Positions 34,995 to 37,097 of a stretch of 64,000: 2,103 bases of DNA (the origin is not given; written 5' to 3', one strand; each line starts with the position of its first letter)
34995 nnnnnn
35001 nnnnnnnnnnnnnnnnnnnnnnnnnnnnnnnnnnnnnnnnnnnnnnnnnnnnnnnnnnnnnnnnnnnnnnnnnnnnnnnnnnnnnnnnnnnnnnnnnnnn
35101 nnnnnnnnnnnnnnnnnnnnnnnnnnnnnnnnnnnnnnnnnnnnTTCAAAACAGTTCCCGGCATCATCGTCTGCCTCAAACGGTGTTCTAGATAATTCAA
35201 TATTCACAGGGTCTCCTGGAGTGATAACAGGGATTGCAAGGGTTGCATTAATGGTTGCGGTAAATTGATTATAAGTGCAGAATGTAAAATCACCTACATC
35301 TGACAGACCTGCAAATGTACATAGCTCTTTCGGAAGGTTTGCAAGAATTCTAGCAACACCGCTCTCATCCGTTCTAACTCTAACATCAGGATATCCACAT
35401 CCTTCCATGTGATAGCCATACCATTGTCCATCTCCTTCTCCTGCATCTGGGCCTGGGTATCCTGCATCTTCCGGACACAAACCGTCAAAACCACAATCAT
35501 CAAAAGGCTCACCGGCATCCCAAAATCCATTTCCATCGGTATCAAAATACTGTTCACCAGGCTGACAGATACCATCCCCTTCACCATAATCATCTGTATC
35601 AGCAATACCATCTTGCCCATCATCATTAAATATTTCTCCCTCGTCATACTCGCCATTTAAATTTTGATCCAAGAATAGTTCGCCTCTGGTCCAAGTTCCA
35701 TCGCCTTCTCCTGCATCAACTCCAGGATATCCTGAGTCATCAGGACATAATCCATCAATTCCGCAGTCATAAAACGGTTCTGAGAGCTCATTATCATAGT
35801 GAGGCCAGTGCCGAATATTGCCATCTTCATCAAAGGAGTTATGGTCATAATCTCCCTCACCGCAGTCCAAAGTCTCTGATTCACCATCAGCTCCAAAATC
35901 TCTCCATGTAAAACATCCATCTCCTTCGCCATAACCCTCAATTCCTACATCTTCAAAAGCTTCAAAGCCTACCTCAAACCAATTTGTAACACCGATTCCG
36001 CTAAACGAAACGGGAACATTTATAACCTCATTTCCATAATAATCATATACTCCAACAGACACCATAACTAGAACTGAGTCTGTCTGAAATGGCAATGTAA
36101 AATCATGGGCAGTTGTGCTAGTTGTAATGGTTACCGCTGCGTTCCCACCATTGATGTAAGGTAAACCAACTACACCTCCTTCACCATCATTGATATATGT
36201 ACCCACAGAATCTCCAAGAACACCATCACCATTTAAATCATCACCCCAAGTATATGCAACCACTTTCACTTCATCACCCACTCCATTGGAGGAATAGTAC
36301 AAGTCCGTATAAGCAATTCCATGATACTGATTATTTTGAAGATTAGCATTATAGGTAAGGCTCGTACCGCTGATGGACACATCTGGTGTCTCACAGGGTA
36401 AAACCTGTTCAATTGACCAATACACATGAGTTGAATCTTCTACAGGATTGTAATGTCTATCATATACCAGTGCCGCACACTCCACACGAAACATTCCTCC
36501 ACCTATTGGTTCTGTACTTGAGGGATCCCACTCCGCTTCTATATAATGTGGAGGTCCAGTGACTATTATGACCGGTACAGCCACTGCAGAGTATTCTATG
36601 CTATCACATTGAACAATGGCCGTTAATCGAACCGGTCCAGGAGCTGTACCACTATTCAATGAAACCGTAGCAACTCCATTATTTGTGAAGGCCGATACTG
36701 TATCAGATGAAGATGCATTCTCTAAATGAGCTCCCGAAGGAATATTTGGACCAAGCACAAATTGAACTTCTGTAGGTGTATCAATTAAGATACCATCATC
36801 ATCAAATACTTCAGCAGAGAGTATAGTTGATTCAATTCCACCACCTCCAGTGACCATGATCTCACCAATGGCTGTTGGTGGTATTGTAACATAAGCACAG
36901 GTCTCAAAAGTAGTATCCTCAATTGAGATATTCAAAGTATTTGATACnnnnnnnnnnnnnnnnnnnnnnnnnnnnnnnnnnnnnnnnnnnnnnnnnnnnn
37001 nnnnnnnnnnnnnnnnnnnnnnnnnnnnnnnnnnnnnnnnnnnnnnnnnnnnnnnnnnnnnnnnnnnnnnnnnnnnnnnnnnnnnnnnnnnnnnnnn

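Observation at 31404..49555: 14-gene type IV pilus/T2SS-hybrid operon with a 1781-aa Ig-repeat gene inserted between secretin and assembly ATPase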

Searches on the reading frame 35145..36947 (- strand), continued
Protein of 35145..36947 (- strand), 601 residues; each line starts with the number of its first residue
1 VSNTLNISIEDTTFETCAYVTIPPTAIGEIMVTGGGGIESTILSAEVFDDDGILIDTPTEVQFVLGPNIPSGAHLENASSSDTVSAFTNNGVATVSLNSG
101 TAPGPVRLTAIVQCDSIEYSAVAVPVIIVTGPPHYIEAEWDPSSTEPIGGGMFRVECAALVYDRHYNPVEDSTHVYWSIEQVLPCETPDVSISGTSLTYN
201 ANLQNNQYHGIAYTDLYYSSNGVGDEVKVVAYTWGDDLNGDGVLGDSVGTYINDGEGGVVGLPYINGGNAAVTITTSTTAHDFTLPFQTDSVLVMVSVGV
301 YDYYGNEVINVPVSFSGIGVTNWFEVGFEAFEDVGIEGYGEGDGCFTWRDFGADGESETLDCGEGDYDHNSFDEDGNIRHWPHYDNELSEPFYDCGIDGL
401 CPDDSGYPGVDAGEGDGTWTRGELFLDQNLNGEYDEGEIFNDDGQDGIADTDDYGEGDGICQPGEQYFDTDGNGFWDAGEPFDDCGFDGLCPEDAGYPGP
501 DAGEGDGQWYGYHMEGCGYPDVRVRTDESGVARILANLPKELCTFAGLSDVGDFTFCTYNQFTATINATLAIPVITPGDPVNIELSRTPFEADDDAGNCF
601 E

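Call 64: find_encoding_contigs(protein=P0158, flank=10000, max_places=1)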
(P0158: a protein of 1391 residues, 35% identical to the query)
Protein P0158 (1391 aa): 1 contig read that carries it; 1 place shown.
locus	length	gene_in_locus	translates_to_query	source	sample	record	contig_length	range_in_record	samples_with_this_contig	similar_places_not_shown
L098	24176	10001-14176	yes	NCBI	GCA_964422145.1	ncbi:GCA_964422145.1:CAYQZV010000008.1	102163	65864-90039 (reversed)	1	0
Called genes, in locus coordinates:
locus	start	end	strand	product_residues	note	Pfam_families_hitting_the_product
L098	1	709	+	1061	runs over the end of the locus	PF22842:Pel9A-like_beta_helix (faint), PF07602:DUF1565 (weak), PF13860:FlgD_ig, PF18962:Por_Secre_tail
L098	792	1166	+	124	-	PF20393:Pro_CA_2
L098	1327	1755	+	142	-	PF07963:N_methyl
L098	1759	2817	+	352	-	PF00437:T2SSE, PF13401:AAA_22 (faint)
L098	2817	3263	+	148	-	-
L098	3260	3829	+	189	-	-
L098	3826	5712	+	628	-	-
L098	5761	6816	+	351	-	PF11104:PilM_2, PF14450:FtsA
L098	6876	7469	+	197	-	-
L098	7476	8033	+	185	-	PF04350:PilO (weak)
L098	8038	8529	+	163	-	-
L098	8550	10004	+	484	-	PF07660:STN, PF03958:Secretin_N, PF00263:Secretin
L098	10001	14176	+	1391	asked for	PF02369:Big_1 (faint), PF19729:LRR_FBXL18 (faint)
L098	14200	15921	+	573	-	PF05157:MshEN, PF00437:T2SSE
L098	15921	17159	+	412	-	PF28597:T2SSF_N (weak), PF00482:T2SSF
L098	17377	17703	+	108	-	PF00085:Thioredoxin, PF13098:Thioredoxin_2, PF13905:Thioredoxin_8 (faint)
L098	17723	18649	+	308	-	PF00890:FAD_binding_2 (weak), PF01266:DAO (faint), PF01946:Thi4 (faint), PF03486:HI0933_like (faint), PF07992:Pyr_redox_2, PF13450:NAD_binding_8 (weak), PF13738:Pyr_redox_3, PF00070:Pyr_redox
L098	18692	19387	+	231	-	PF00005:ABC_tran, PF13304:AAA_21 (faint)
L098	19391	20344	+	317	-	PF00850:Hist_deacetyl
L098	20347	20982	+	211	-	PF04024:PspC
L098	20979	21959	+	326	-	PF00294:PfkB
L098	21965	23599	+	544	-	PF07494:Reg_prop (faint)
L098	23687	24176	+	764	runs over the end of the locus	PF02838:Glyco_hydro_20b, PF14845:Glycohydro_20b2 (faint), PF00728:Glyco_hydro_20, PF13287:Fn3_assoc, PF13290:CHB_HEX_C_1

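Call 65: list_cluster_members(proteins=[L095:12995-14692:+, L098:14200-15918:+, L096:12848-14548:+, L020:12627-14345:+, L019:13654-15372:+, L021:7723-9444:+, L037:12378-14078:+, L095:14757-16001:+, L098:15921-17156:+, L096:14601-15851:+])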
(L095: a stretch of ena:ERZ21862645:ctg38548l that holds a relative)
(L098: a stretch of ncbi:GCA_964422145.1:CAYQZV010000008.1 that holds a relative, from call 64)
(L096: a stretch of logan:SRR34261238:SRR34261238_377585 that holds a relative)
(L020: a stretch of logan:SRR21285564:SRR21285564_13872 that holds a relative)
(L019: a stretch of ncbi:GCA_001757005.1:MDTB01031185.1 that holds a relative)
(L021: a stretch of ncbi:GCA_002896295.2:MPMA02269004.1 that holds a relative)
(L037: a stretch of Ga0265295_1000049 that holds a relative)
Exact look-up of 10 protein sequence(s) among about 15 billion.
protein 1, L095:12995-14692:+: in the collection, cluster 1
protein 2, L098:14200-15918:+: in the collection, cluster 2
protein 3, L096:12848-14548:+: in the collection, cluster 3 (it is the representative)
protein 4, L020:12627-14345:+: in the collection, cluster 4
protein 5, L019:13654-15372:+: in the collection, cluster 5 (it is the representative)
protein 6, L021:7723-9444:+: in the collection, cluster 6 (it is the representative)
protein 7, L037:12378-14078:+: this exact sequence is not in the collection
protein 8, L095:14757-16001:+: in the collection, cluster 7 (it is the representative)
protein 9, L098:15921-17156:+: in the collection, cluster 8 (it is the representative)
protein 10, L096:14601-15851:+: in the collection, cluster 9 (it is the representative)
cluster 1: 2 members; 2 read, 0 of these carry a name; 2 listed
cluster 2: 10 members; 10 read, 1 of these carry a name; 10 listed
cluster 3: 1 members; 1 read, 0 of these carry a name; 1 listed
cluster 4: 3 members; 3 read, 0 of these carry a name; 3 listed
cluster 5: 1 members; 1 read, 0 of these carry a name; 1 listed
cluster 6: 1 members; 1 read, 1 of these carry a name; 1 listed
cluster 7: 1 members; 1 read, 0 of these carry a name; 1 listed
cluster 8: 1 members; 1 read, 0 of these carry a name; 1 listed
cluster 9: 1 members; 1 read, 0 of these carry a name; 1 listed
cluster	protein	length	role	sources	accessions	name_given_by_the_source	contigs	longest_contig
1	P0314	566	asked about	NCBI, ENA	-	-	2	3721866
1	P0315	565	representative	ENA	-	-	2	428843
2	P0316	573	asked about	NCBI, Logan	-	-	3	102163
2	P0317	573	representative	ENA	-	-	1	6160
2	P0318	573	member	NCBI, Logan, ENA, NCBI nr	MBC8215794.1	MAG: Flp pilus assembly complex ATPase component TadA [Candidatus Marinimicrobia ... | Flp pilus assembly complex ATPase component TadA [Candidatus Neomarinimicrobiota ...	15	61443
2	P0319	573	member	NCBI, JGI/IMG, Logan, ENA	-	-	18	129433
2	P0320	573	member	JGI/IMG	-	-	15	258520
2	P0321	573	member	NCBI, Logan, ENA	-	-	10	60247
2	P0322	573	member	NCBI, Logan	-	-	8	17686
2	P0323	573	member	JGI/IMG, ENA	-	-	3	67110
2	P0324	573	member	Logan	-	-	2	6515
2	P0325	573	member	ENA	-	-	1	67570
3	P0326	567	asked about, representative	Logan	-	-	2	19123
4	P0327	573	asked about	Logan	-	-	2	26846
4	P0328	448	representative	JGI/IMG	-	-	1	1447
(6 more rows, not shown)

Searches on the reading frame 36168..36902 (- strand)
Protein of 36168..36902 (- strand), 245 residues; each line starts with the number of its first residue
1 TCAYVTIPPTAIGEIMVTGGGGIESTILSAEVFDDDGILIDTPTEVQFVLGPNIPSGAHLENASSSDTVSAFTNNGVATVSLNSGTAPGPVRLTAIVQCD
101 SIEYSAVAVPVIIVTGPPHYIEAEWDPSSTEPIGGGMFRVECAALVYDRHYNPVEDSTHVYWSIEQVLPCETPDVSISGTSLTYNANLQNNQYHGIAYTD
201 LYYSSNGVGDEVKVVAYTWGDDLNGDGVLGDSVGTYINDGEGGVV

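Call 54: find_homologous_proteins(query=A2, max_evalue=0.00001)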
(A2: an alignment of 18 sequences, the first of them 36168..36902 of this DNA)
Query A2 (18 sequences) (245 aa, profile of the alignment): 11 proteins with E <= 0.00001 among 6383 candidates.
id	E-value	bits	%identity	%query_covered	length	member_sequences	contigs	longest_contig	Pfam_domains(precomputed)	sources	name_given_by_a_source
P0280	5.6e-49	184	57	68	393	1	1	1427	PF02369.23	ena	-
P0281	1.6e-44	170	51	76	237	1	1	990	-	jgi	jgi:hypothetical protein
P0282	1.0e-40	157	50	66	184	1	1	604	-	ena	-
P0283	5.0e-24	103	65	38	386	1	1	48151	PF02369.23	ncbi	ncbi:MAG: Ig-like domain-containing protein, partial [Fidelibacterota bacterium]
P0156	8.2e-23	99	62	42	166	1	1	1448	-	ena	-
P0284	1.5e-18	85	29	60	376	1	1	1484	PF02369.23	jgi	-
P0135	4.7e-15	74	82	41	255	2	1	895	-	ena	-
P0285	1.0e-12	66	30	61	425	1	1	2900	PF02369.23,PF09134.17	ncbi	ncbi:MAG: hypothetical protein ACRDGA_14010, partial [Bacteroidota bacterium]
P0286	5.2e-9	54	31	35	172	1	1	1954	PF02369.23,PF09134.17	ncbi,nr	ncbi:Ig-like domain-containing protein, partial [bacterium]|nr:Ig-like domain-containing protein [ba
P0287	8.7e-9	53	35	37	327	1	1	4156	PF02369.23,PF09134.17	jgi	-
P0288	5.1e-8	51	29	58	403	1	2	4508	PF02369.23,PF18565.8,PF09134.17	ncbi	ncbi:TPA: Ig-like domain-containing protein [Pseudomonas aeruginosa]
